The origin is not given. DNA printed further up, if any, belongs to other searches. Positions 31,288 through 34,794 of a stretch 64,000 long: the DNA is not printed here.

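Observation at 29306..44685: Nine-gene operon: four CUT1 permeases, one giant CBM-fused binding protein and three uncharacterised membrane/extracytoplasmic proteins, with no ATPase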

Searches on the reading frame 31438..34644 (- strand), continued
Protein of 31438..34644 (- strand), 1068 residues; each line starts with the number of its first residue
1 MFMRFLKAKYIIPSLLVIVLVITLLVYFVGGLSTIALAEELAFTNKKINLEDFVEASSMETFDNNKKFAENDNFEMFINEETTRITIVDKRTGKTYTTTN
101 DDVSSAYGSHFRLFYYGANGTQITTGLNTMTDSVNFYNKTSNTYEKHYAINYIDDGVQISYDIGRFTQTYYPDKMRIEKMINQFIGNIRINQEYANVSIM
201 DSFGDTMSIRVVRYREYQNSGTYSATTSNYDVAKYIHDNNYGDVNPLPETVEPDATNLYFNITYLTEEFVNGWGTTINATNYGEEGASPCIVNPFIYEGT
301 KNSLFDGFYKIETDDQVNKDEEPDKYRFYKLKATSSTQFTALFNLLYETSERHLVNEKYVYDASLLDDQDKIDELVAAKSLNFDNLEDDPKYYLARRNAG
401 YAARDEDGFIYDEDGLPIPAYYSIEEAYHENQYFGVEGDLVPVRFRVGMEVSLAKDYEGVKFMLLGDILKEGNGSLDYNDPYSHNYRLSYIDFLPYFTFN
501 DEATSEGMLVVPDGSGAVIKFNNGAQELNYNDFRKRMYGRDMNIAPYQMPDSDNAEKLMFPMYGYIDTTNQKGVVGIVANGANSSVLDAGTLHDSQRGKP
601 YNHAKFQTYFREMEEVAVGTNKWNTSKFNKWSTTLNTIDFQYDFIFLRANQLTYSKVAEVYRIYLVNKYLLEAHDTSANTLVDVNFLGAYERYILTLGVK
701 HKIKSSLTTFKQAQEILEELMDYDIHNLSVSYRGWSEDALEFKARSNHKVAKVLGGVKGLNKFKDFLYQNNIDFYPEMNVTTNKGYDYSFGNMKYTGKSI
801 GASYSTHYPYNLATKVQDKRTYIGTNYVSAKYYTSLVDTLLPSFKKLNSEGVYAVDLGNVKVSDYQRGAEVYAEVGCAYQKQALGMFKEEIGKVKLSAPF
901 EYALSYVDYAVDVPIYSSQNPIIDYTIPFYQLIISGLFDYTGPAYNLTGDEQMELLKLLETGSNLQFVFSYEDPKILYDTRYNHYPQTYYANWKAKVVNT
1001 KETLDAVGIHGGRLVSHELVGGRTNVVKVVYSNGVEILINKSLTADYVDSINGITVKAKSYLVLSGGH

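Call 48: search_protein_families(library=pfam, proteins=[L035:3-908:-, L035:1400-2812:+, L035:14337-15323:+, L035:16193-17779:+, L035:19751-22165:+, L024:2-1144:+, L024:14300-15328:+, L024:16128-17714:-, L024:17841-18578:+, L024:18598-19830:+], max_evalue=0.001)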
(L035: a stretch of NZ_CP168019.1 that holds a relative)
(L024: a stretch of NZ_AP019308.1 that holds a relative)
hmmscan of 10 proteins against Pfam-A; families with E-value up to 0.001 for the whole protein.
L035:3-908:- (302 aa): 4 families
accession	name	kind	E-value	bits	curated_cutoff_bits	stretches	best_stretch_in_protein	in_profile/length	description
PF00356.27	LacI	-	3.9e-09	36.6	27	1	7-49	1-43/46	Bacterial regulatory proteins, lacI family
PF13377.12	Peripla_BP_3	-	7.8e-08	33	26.5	1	186-289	3-112/167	Periplasmic binding protein-like domain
PF00532.27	Peripla_BP_1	-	1.8e-07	31.4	22.2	1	87-290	8-226/281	Periplasmic binding proteins and sugar binding domain of LacI family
PF13407.12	Peripla_BP_4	-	7.5e-07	29.4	35.1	1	130-297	56-226/258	Periplasmic binding protein domain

L035:1400-2812:+ (471 aa): 2 families
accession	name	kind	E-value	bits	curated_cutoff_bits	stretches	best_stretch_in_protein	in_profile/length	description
PF01547.30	SBP_bac_1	-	7e-22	79.2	26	1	102-364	11-277/307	Bacterial extracellular solute-binding protein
PF13416.11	SBP_bac_8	-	9e-18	65.5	27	1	105-352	3-213/279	Bacterial extracellular solute-binding protein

L035:14337-15323:+ (329 aa): 1 family
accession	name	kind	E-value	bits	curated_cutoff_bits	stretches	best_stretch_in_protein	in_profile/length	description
PF02156.21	Glyco_hydro_26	-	4.7e-85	286.1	20.2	1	20-321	1-310/311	Glycosyl hydrolase family 26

L035:16193-17779:+ (529 aa): 1 family
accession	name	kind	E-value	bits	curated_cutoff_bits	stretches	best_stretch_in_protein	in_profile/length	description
PF13416.11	SBP_bac_8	-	8.5e-12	45.9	27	1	75-387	5-250/279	Bacterial extracellular solute-binding protein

L035:19751-22165:+ (805 aa): 4 families
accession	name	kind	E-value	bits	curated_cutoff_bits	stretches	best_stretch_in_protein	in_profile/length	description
PF12833.13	HTH_18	-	4.5e-22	78.6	33.6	1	713-790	1-79/80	Helix-turn-helix domain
PF00165.29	HTH_AraC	-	1.8e-17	63.5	26.6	1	752-789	1-41/42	Bacterial regulatory helix-turn-helix proteins, AraC family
PF17853.6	GGDEF_2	-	1.7e-06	28.7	24.5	1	410-554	4-115/116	GGDEF-like domain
PF02743.24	dCache_1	-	0.00018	21.6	45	1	73-236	30-191/240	Cache domain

L024:2-1144:+ (381 aa): 1 family
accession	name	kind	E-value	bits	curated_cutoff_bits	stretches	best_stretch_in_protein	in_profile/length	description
PF03747.19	ADP_ribosyl_GH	-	1.2e-48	166.7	26.2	1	41-343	1-286/287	ADP-ribosylglycohydrolase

L024:14300-15328:+ (343 aa): 2 families
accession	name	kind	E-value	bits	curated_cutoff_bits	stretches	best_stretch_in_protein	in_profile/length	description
PF01636.29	APH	-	8e-17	62.2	23.2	1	38-258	5-222/239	Phosphotransferase enzyme family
PF01633.27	Choline_kinase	-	2.3e-06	27.6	29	1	115-236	71-194/300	Choline/ethanolamine kinase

L024:16128-17714:- (529 aa): 1 family
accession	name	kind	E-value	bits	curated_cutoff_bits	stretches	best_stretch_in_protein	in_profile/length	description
PF13552.11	DUF4127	-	4.9e-159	530.4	27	1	14-522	1-488/489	Protein of unknown function (DUF4127)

L024:17841-18578:+ (246 aa): 4 families
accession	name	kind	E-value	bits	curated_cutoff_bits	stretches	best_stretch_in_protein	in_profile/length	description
PF04131.20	NanE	-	2.3e-59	200.3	27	1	46-241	2-191/192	Putative N-acetylmannosamine-6-phosphate epimerase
PF05690.20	ThiG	-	3.4e-06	27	23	0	92-164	128-201/247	Thiazole biosynthesis protein ThiG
PF00478.31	IMPDH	-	3.6e-06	26.7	25.6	1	98-232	106-245/345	IMP dehydrogenase / GMP reductase domain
PF03060.21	NMO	-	0.00012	22.1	28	1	135-228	131-227/331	Nitronate monooxygenase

L024:18598-19830:+ (411 aa): 4 families
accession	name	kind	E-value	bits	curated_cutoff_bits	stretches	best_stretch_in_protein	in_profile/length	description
PF16373.10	DUF4985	-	1e-32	113.4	39.3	1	296-405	5-113/114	Domain of unknown function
PF02638.21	GHL10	-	5.8e-21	75.3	27.9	1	29-287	13-248/311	Glycosyl hydrolase-like 10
PF14871.12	GHL6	-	2.1e-08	34.9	35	1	38-185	3-131/132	Hypothetical glycosyl hydrolase 6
PF13200.12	DUF4015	-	9e-08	32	27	1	30-262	8-186/313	Putative glycosyl hydrolase domain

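Call 49: search_protein_families(library=pfam, proteins=[L013:2-1171:+, L013:14551-15504:+, L013:15882-16688:+, L013:16725-17474:+, L013:17496-18479:+, L013:20141-22123:+, L037:3-2582:+, L037:14433-15632:+, L019:1-840:+, L019:15019-15873:-], max_evalue=0.001)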
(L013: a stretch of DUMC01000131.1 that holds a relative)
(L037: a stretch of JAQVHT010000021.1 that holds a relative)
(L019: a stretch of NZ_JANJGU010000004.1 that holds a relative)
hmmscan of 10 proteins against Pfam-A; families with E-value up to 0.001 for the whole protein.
L013:2-1171:+ (390 aa): 0 families

L013:14551-15504:+ (318 aa): 1 family
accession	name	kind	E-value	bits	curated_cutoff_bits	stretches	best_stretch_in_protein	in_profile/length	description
PF13416.11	SBP_bac_8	-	1e-07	32.5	27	1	91-314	5-190/279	Bacterial extracellular solute-binding protein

L013:15882-16688:+ (269 aa): 2 families
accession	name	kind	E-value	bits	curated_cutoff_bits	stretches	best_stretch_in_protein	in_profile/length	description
PF01261.30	AP_endonuc_2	-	5.4e-43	147.9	31.1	1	21-262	3-248/249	Xylose isomerase-like TIM barrel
PF03786.19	UxuA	-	1.1e-07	31.4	23.7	1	155-239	224-314/352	D-mannonate dehydratase (UxuA)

L013:16725-17474:+ (250 aa): 1 family
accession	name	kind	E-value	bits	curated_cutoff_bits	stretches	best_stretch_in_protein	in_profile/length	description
PF01261.30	AP_endonuc_2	-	2.2e-28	100.1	31.1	1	23-247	5-248/249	Xylose isomerase-like TIM barrel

L013:17496-18479:+ (328 aa): 6 families
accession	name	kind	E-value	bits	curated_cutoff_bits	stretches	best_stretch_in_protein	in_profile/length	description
PF01408.29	GFO_IDH_MocA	-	1.3e-35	123.1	24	1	5-122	1-120/120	Oxidoreductase family, NAD-binding Rossmann fold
PF22725.1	GFO_IDH_MocA_C3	-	2.2e-18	66.9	27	1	132-257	3-124/124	GFO/IDH/MocA C-terminal domain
PF02894.22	GFO_IDH_MocA_C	-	9.3e-17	62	22.9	1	138-328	5-218/218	Oxidoreductase family, C-terminal alpha/beta domain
PF03807.23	F420_oxidored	-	2.5e-05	25.2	21.6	1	6-82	1-77/94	NADP oxidoreductase coenzyme F420-dependent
PF02629.25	CoA_binding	-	0.00044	21.4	22.3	0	6-88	5-87/97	CoA binding domain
PF03435.24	Sacchrp_dh_NADP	-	0.00048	20.9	25.1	0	7-91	1-95/129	Saccharopine dehydrogenase NADP binding domain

L013:20141-22123:+ (661 aa): 4 families
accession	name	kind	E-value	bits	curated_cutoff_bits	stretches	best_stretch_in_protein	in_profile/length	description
PF05448.18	AXE1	-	3.6e-06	26.4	21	1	90-228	58-188/321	Acetyl xylan esterase (AXE1)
PF02129.25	Peptidase_S15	-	5.2e-06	26.8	23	1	98-270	2-151/262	X-Pro dipeptidyl-peptidase (S15 family)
PF12715.13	Abhydrolase_7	-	0.00036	20.3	21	0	44-161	44-175/388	Abhydrolase family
PF00326.27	Peptidase_S9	-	0.0005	20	22.6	0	198-251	46-100/213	Prolyl oligopeptidase family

L037:3-2582:+ (860 aa): 1 family
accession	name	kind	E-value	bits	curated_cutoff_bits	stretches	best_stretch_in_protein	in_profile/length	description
PF02687.27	FtsX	-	1.7e-16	60.8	25.5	2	217-332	7-119/120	FtsX-like permease C-terminal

L037:14433-15632:+ (400 aa): 3 families
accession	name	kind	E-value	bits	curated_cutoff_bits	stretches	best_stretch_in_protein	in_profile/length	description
PF13527.13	Acetyltransf_9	-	1e-22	80.9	25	1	8-133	3-126/127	Acetyltransferase (GNAT) domain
PF17668.7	Acetyltransf_17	-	1e-14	55.6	25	1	182-295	2-114/114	Acetyltransferase (GNAT) domain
PF13530.11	SCP2_2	-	1.5e-13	51.6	23.2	1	309-396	13-104/105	Sterol carrier protein domain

L019:1-840:+ (280 aa): 7 families
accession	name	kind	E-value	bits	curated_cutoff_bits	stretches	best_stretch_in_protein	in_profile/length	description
PF00107.32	ADH_zinc_N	-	1.5e-24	86.8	31.8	1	110-226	3-118/129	Zinc-binding dehydrogenase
PF08240.17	ADH_N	-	1.3e-13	51.5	23.5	1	2-71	12-104/104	Alcohol dehydrogenase GroES-like domain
PF16912.11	Glu_dehyd_C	-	9.1e-08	32.3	34.9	1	99-265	32-200/211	Glucose dehydrogenase C-terminus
PF13602.12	ADH_zinc_N_2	-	1.5e-07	32.8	27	1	141-264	1-121/134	Zinc-binding dehydrogenase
PF01488.26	Shikimate_DH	-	0.00023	21.7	24.3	1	98-178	12-88/138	Shikimate / quinate 5-dehydrogenase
PF02254.24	TrkA_N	-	0.00034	21.4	23.8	1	101-178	1-75/116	TrkA-N domain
PF03807.23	F420_oxidored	-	0.00045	21.2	21.6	1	100-156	1-47/94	NADP oxidoreductase coenzyme F420-dependent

L019:15019-15873:- (285 aa): 4 families
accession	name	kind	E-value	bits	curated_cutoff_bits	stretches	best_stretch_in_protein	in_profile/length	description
PF12833.13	HTH_18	-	7.5e-19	68.3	33.6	1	197-274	1-78/80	Helix-turn-helix domain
PF02311.25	AraC_binding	-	2.3e-17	63.4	21.1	1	31-154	11-135/135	AraC-like ligand binding domain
PF00165.29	HTH_AraC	-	5.5e-17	61.9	26.6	2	236-274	1-41/42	Bacterial regulatory helix-turn-helix proteins, AraC family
PF07883.17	Cupin_2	-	0.00079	19.5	27.2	0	46-94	21-69/70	Cupin domain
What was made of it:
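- The module occurs with very different catabolic contexts, which is hard to reconcile with one fixed bond specificity (calls 48, 49). GH26 mannanase and sugar-isomerase neighbours elsewhere (calls 48, 49).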

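Call 50: predict_structure(alignment_id=A2)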
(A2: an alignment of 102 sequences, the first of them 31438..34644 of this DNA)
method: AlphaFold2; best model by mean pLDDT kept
length: 1068 residues; sequences in the alignment: 102
mean_pLDDT: 88.9   pTM: 0.84
mean pLDDT of the five models: 88.9, 87.3, 87.2, 86.5, 85.7
residues with pLDDT >= 90: 730; 70-90: 215; 50-70: 90; < 50: 33
segments of 3 or more residues with pLDDT < 50: 351-366, 379-390
pLDDT, mean of each block of 10 residues (from residue 1): 66 94 91 89 88 96 97 98 98 96 92 93 93 92 93 97 85 87 87 68 61 66 80 94 89 76 87 91 93 79 79 76 77 79 76 42 49 52 48 58 91 87 83 72 94 97 97 89 94 96 96 98 92 95 77 79 98 98 97 68 96 90 86 95 98 98 97 94 98 94 97 98 97 97 94 98 97 97 95 95 91 84 92 97 93 97 94 96 98 98 98 96 97 98 94 96 98 94 92 97 97 96 93 98 95 95 86
secondary structure, 60 per line:
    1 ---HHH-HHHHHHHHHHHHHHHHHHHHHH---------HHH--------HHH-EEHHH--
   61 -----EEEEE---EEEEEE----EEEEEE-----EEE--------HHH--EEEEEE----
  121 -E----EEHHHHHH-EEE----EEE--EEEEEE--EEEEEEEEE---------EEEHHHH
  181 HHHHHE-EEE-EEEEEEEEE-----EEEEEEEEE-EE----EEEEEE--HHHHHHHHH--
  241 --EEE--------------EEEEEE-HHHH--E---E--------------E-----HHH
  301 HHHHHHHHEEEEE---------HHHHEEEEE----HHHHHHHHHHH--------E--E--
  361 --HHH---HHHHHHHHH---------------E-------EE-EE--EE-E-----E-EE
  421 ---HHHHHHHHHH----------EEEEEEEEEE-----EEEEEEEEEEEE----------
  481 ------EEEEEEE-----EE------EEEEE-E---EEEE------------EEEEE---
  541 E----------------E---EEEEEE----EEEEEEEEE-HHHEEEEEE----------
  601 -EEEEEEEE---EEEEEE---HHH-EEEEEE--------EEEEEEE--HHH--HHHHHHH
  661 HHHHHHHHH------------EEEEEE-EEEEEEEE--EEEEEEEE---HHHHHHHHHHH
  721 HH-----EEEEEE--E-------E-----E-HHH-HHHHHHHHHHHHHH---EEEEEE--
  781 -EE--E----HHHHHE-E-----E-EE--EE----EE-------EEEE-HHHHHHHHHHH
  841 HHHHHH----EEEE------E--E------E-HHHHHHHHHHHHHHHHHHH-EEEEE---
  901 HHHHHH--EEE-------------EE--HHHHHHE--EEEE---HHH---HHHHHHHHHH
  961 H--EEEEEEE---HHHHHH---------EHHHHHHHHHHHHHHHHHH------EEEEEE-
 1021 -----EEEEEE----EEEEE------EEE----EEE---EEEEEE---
elements in order (helices of 4 or more, strands of 3 or more residues): H8-29 E66-70 E74-79 E84-89 E95-97 E111-116 H129-134 E136-138 E143-145 E148-153 E156-164 E174-176 H177-185 E188-190 E192-200 E206-214 E222-227 H230-238 E243-245 E260-265 H267-270 H298-308 E309-313 H323-326 E327-331 H336-346 H369-377 H424-433 E444-453 E459-470 E487-493 E507-511 E517-520 E533-537 E562-567 E572-580 E585-590 E602-609 E613-618 E626-631 E640-646 H654-669 E682-687 E689-696 E699-706 H710-722 E728-733 H756-769 E773-778 H791-795 E825-828 H830-846 E851-854 H873-891 E893-897 H901-906 E909-911 H929-934 E938-941 H951-961 E964-970 H974-979 H990-1007 E1014-1019 E1026-1031 E1036-1040 E1047-1049 E1054-1056 E1060-1065
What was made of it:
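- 31438..34644 (-): DUF5696 protein, 1068 aa, N-terminal TM anchor, extracytoplasmic GH129-like three-domain glycosidase fold. Candidate catalytic carboxylates are D856 and E901. AF2 pLDDT 88.9 (call 50).
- On CAZy GH129: AF2 model pLDDT 88.9 (call 50).
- AF2 pLDDT 88.9 and pTM 0.84 (call 50).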

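Call 52: fold_search(model_id=the predicted structure, library=pdb)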
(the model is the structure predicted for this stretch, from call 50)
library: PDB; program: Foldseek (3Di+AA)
matches with E <= 10: 1006; with E <= 0.001: 383
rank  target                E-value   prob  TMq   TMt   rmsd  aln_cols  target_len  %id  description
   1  5opq_A                1.4e-23  1.00  0.38  0.58   7.3       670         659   13  A 3,6-anhydro-D-galactosidase produced by Zobellia galactanivorans. This is an exo-lytic enzyme that hydrolyzes termin (released 2017-11-29)
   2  8rzk_A                8.2e-23  1.00  0.39  0.60   6.7       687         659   13  The Michaelis complex of ZgGH129 D486N from Zobellia galactanivorans with neo-b/k-oligo-carrageenan tetrasaccharide (b (released 2024-07-31)
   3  5opq_D                1.4e-22  1.00  0.38  0.59   7.1       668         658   13  A 3,6-anhydro-D-galactosidase produced by Zobellia galactanivorans. This is an exo-lytic enzyme that hydrolyzes termin (released 2017-11-29)
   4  5wzq_A                3.8e-20  1.00  0.38  0.63   7.4       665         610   12  Alpha-N-acetylgalactosaminidase NagBb from Bifidobacterium bifidum - quadruple mutant (released 2017-06-07)
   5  5wzr_A                5.2e-20  1.00  0.39  0.63   7.0       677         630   12  Alpha-N-acetylgalactosaminidase NagBb from Bifidobacterium bifidum - Gal-NHAc-DNJ complex (released 2017-06-07)
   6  5wzn_A                6.1e-20  1.00  0.37  0.60   7.9       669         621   11  Alpha-N-acetylgalactosaminidase NagBb from Bifidobacterium bifidum - GalNAc complex (released 2017-06-07)
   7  5wzr_B                1.3e-19  1.00  0.39  0.62   7.1       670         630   11  Alpha-N-acetylgalactosaminidase NagBb from Bifidobacterium bifidum - Gal-NHAc-DNJ complex (released 2017-06-07)
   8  5wzp_B                2.6e-19  1.00  0.37  0.62   6.6       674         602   11  Alpha-N-acetylgalactosaminidase NagBb from Bifidobacterium bifidum - ligand free (released 2017-06-07)
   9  5wzp_A                1.5e-18  1.00  0.38  0.64   6.1       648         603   11  Alpha-N-acetylgalactosaminidase NagBb from Bifidobacterium bifidum - ligand free (released 2017-06-07)
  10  5wzn_B                1.6e-18  1.00  0.37  0.60   8.0       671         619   11  Alpha-N-acetylgalactosaminidase NagBb from Bifidobacterium bifidum - GalNAc complex (released 2017-06-07)
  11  5wzq_B                2.1e-18  1.00  0.38  0.62   7.4       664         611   11  Alpha-N-acetylgalactosaminidase NagBb from Bifidobacterium bifidum - quadruple mutant (released 2017-06-07)
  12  5a59_A                2.2e-13  1.00  0.29  0.29  10.6       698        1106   11  The structure of GH101 E796Q mutant from Streptococcus pneumoniae TIGR4 in complex with T-antigen (released 2015-09-02)
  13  6qev_B                3.0e-13  1.00  0.30  0.25  10.2       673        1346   10  EngBF DARPin Fusion 4b B6 (released 2019-11-06)
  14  5a58_A                3.4e-13  1.00  0.29  0.28  10.7       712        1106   11  The structure of GH101 D764N mutant from Streptococcus pneumoniae TIGR4 in complex with serinyl T-antigen (released 2015-09-02)
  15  6sh9_B                4.2e-13  1.00  0.30  0.25  10.0       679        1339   10  EngBF DARPin Fusion 4b D12 (released 2019-11-06)
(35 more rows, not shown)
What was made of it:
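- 31438..34644 (-): Foldseek GH129 E 1e-23 and GH101 E 1e-13 (call 52).
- On CAZy GH129: Foldseek top hits 5opq, 8rzk and 5wz* with E 1e-23 to 1e-18 and target TM 0.58-0.64 over about 670 columns (call 52).
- Foldseek gives GH129 at E 1e-23, then GH101, GH36 and GH31 (call 52).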
